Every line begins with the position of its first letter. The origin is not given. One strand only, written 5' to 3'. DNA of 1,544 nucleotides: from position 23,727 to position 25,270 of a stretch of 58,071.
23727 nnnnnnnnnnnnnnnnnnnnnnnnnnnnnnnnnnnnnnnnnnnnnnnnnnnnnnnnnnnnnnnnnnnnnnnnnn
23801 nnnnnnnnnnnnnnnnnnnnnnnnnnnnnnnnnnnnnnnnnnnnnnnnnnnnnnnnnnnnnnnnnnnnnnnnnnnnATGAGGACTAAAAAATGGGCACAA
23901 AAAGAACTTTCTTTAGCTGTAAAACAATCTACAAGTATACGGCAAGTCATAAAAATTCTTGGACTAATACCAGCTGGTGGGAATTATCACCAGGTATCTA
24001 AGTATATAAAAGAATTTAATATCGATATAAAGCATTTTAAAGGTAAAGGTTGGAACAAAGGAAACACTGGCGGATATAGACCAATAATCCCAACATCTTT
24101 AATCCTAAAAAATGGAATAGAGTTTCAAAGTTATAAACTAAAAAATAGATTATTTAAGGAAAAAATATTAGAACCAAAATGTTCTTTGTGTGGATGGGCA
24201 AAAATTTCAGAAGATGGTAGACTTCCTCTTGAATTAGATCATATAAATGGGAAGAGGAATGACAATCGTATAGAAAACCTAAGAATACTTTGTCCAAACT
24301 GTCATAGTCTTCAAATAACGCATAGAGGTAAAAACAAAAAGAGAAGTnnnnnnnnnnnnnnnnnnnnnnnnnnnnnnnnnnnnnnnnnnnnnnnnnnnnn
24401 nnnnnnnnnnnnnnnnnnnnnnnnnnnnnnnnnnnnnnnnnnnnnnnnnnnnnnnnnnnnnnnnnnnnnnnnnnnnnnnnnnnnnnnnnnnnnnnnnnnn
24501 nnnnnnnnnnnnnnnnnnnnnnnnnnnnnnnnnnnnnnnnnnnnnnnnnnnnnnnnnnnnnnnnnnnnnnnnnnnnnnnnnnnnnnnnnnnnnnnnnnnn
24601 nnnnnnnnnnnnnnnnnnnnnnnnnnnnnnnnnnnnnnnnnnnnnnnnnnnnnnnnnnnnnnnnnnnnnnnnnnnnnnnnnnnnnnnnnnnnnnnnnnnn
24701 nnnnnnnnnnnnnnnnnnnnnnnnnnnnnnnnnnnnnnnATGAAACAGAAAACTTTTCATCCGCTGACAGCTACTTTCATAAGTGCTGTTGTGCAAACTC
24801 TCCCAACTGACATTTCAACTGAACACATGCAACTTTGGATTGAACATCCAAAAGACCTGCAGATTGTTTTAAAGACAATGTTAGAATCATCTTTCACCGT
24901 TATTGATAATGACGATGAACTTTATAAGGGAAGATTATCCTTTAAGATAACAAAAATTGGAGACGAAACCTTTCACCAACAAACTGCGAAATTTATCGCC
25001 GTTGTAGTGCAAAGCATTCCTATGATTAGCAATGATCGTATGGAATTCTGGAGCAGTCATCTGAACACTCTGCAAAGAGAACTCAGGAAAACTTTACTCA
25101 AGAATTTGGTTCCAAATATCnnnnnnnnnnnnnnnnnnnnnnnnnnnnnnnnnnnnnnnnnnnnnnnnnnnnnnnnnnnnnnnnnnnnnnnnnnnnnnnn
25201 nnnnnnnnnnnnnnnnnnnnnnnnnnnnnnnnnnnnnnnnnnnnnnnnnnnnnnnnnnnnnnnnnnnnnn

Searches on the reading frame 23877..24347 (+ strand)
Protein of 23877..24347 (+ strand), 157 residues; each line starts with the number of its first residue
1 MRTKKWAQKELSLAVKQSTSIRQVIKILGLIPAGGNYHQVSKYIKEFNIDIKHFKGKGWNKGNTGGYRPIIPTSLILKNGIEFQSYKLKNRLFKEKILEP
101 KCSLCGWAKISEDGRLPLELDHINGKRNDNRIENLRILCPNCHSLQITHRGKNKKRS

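Call 47: search_protein_families(library=pfam, proteins=[window:23877-24347:+], max_evalue=0.01)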
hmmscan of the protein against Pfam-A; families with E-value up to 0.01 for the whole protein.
window:23877-24347:+ (157 aa): 2 families
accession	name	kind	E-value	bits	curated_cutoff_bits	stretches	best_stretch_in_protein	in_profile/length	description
PF13392.12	HNH_3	-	1.2e-05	25.3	24.8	1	113-137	12-38/46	HNH endonuclease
PF01844.29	HNH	-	1.4e-05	25.5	21.4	1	102-144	1-42/47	HNH endonuclease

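Call 85: search_protein_families(library=padloc, proteins=[window:23877-24347:+], max_evalue=0.01)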
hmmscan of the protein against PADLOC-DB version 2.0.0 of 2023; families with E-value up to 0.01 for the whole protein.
window:23877-24347:+ (157 aa): 5 families
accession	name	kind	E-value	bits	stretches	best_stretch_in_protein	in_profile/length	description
PDLC03673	HEase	-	9.8e-18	62.6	1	76-156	64-143/227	homing endonuclease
PDLC00642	ZorE2|ZorE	-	3e-09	34.7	1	101-151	215-263/283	HNH endonuclease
PDLC00643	ZorE2|ZorE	-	5.1e-09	33.8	1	101-150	217-265/282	HNH endonuclease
PDLC00645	ZorE2|ZorE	-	3.9e-08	30.7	1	101-150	211-258/375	HNH endonuclease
PDLC00644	ZorE2|ZorE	-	1.2e-07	29.7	1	101-146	193-238/267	HNH endonuclease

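Call 86: search_protein_families(library=phrogs, proteins=[window:23877-24347:+], max_evalue=0.001)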
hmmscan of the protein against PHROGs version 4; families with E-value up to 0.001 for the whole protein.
window:23877-24347:+ (157 aa): 13 families
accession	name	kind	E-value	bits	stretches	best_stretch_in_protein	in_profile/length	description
phrog_10822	-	DNA, RNA and nucleotide metabolism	8.4e-45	154.3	1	1-156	3-157/245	HNH endonuclease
phrog_14736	-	DNA, RNA and nucleotide metabolism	1.8e-20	74.4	1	77-156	10-88/202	HNH endonuclease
phrog_1271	-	DNA, RNA and nucleotide metabolism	4e-08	34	1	98-154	265-323/361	HNH endonuclease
phrog_2255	-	DNA, RNA and nucleotide metabolism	8.9e-08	32.8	1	89-155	99-175/211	HNH endonuclease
phrog_333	-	DNA, RNA and nucleotide metabolism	1.4e-05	26.3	1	96-144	27-76/138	HNH endonuclease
phrog_99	-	DNA, RNA and nucleotide metabolism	1.4e-05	25.9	1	114-137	170-195/383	HNH endonuclease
phrog_5956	-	DNA, RNA and nucleotide metabolism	5.5e-05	23.8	1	88-153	48-113/138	HNH endonuclease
phrog_589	-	DNA, RNA and nucleotide metabolism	0.00015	22.6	1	99-144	91-136/179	HNH endonuclease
phrog_119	-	DNA, RNA and nucleotide metabolism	0.00029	20.8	1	93-154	194-262/443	HNH endonuclease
phrog_144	-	DNA, RNA and nucleotide metabolism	0.00035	21.3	1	100-155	85-140/175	HNH endonuclease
phrog_4578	-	DNA, RNA and nucleotide metabolism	0.0004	21.3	1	117-138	29-50/130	HNH endonuclease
phrog_7545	-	DNA, RNA and nucleotide metabolism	0.00052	21.2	0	120-152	106-136/160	HNH endonuclease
phrog_6050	-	DNA, RNA and nucleotide metabolism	0.00067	19.6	1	90-145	302-356/402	HNH endonuclease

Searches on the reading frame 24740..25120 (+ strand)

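Call 47: search_protein_families(library=pfam, proteins=[window:24740-25120:+], max_evalue=0.01)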
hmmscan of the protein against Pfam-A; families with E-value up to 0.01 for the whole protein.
window:24740-25120:+ (127 aa): 2 families
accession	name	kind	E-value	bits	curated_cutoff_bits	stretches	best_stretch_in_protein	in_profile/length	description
PF04458.17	DUF505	-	0.00079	18.4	28.7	1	29-107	356-432/622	Protein of unknown function (DUF505)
PF12828.12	PXB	-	0.0023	18.4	27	0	85-117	63-95/127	PX-associated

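Call 85: search_protein_families(library=padloc, proteins=[window:24740-25120:+], max_evalue=0.01)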
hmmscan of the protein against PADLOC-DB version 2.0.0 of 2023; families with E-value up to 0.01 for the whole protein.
window:24740-25120:+ (127 aa): 1 family
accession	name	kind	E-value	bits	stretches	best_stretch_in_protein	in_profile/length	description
PDLC03874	LmuC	-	0.0015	16.3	1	26-113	73-159/162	-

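Call 86: search_protein_families(library=phrogs, proteins=[window:24740-25120:+], max_evalue=0.001)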
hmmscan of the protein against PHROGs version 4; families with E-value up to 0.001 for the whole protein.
window:24740-25120:+ (127 aa): 0 families
